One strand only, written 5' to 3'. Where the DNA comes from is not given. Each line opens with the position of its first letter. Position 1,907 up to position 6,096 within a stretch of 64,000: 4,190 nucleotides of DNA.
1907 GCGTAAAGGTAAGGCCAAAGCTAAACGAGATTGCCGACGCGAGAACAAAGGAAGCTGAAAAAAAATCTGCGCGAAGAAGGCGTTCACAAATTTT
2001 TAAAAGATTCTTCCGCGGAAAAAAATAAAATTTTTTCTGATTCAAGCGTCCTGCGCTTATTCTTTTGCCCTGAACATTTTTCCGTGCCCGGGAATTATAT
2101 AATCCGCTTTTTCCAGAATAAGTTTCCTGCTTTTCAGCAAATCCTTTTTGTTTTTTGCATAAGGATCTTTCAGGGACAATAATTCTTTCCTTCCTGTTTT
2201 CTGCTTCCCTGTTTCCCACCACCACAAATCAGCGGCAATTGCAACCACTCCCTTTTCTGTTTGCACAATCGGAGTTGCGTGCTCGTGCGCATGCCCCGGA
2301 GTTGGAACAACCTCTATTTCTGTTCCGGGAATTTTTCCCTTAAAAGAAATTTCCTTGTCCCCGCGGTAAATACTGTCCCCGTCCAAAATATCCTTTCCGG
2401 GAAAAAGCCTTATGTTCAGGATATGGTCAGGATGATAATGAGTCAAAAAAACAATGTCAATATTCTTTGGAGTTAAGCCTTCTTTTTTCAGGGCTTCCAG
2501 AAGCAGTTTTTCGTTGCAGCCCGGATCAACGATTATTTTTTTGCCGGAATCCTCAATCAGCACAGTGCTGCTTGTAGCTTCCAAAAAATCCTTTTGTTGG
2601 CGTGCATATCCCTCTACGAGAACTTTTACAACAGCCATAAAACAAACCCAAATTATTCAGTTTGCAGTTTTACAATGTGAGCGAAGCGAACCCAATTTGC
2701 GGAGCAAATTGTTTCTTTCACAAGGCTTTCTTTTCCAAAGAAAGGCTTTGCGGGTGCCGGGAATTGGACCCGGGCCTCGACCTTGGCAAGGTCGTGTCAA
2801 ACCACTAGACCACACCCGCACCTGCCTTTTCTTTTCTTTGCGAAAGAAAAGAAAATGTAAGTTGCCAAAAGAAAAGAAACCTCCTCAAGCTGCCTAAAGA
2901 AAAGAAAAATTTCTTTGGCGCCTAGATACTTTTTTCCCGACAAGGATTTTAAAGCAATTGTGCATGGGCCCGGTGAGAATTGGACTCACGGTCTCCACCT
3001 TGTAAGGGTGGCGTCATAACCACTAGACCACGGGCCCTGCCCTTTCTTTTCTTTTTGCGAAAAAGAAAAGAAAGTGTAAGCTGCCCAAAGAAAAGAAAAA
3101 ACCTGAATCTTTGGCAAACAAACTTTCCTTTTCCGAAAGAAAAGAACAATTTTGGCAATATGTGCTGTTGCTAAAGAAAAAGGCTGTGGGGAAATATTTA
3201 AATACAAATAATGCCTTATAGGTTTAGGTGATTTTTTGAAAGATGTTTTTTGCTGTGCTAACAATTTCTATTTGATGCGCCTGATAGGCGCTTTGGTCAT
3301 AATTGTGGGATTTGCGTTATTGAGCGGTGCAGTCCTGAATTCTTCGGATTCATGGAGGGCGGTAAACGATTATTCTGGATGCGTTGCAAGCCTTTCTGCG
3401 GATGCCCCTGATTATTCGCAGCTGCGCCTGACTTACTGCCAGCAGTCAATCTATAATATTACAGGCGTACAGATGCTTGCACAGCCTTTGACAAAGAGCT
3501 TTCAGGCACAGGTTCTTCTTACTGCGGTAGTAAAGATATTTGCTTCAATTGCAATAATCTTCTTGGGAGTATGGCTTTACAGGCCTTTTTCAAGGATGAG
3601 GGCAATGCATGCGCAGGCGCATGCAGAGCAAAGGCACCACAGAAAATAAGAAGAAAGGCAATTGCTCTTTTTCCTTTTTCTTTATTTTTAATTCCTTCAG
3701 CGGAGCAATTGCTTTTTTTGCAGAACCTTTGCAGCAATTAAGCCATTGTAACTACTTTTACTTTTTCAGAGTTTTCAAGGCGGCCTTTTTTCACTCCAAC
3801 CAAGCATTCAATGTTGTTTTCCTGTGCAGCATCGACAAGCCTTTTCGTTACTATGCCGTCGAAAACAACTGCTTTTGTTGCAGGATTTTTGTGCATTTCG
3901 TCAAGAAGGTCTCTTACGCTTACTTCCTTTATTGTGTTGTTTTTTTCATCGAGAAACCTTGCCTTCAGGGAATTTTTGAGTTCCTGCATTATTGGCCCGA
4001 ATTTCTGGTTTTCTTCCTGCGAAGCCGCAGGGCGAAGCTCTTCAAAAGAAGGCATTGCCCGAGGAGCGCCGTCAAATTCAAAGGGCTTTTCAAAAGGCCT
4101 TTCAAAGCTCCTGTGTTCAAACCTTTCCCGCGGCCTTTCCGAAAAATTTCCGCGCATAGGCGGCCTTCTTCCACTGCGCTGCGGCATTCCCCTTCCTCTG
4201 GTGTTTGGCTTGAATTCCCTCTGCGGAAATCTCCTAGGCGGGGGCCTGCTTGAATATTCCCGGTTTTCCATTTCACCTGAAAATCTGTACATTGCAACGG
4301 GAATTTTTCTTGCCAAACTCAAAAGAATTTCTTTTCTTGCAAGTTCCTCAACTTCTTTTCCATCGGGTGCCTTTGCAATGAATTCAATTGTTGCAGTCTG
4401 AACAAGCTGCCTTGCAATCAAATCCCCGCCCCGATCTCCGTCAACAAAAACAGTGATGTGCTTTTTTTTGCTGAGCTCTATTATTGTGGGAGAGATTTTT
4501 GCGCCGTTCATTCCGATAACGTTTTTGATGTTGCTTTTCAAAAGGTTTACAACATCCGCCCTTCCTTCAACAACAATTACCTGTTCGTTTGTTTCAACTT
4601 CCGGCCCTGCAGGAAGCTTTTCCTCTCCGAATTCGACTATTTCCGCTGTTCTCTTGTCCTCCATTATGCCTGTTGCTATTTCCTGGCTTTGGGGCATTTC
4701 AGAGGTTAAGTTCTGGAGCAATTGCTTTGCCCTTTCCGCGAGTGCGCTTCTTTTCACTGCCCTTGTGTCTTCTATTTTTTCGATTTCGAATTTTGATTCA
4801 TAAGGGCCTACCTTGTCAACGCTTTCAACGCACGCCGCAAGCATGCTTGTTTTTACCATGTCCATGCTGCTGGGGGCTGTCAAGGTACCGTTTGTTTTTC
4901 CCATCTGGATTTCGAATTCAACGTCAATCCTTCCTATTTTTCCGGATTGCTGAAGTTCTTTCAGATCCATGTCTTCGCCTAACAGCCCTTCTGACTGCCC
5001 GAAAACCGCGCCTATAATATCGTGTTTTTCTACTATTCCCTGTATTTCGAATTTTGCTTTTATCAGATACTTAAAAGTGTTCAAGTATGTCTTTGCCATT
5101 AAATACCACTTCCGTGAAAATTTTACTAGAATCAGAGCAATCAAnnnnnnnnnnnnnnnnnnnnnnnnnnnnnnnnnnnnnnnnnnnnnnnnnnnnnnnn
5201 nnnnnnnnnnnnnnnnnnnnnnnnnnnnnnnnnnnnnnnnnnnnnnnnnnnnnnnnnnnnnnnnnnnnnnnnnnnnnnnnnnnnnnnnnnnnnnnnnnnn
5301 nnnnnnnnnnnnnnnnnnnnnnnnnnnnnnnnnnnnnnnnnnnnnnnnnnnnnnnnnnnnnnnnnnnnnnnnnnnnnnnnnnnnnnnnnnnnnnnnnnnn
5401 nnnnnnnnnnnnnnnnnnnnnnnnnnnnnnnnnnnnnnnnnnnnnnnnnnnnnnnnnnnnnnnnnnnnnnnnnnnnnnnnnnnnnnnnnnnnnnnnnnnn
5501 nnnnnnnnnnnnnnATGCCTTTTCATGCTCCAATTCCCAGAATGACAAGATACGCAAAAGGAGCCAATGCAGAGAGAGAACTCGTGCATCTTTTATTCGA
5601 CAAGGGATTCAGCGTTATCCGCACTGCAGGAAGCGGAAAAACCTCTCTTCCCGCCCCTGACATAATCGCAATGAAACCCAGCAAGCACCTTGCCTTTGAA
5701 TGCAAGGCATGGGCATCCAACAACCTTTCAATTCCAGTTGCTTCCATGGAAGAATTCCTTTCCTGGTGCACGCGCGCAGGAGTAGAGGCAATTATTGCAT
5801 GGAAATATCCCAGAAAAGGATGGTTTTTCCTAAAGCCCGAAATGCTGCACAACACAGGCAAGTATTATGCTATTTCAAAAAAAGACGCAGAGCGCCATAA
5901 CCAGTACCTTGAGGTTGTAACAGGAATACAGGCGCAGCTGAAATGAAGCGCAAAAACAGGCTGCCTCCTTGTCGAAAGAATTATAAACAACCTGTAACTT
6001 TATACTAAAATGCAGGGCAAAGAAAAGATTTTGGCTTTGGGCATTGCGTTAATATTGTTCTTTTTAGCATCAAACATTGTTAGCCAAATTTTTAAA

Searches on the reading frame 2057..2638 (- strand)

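Call 50: search_protein_families(library=pfam, proteins=[window:2057-2638:-], max_evalue=0.001)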
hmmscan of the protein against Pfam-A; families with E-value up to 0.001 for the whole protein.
window:2057-2638:- (193 aa): 4 families
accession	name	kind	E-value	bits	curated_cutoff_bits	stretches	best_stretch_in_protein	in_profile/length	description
PF00753.33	Lactamase_B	-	3e-20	73.4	22.7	1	23-80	6-64/196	Metallo-beta-lactamase superfamily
PF13483.12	Lactamase_B_3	-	1.5e-06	28.8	24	1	23-87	7-64/160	Beta-lactamase superfamily domain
PF12706.13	Lactamase_B_2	-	0.00019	21.5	27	1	34-76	2-47/200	Beta-lactamase superfamily domain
PF19583.5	ODP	-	0.00023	21.5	27.2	1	24-77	4-58/194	ODP family beta lactamase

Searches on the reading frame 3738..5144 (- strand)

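Call 50: search_protein_families(library=pfam, proteins=[window:3738-5144:-], max_evalue=0.001)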
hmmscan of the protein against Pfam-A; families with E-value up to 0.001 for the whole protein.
window:3738-5144:- (468 aa): 3 families
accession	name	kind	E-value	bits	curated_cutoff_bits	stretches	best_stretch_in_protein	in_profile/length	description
PF13662.12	Toprim_4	-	6.7e-08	33.1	25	1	188-250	2-73/85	Toprim domain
PF01751.28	Toprim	-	1.3e-06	28.9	23.1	1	188-260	1-88/96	Toprim domain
PF13155.12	Toprim_2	-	2e-05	25.3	22.1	1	190-267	1-86/88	Toprim-like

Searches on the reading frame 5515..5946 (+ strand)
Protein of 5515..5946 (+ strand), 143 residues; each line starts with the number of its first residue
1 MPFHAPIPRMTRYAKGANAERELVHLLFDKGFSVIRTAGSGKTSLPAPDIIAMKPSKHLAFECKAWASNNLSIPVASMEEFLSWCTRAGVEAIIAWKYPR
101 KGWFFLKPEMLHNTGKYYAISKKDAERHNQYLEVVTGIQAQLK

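Call 50: search_protein_families(library=pfam, proteins=[window:5515-5946:+], max_evalue=0.001)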
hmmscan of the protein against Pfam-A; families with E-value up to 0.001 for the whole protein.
window:5515-5946:+ (143 aa): 1 family
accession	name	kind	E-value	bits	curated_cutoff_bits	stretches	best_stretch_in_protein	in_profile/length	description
PF01870.24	Hjc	-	1.8e-25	89.1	21.1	1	19-109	2-92/93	Archaeal holliday junction resolvase (hjc)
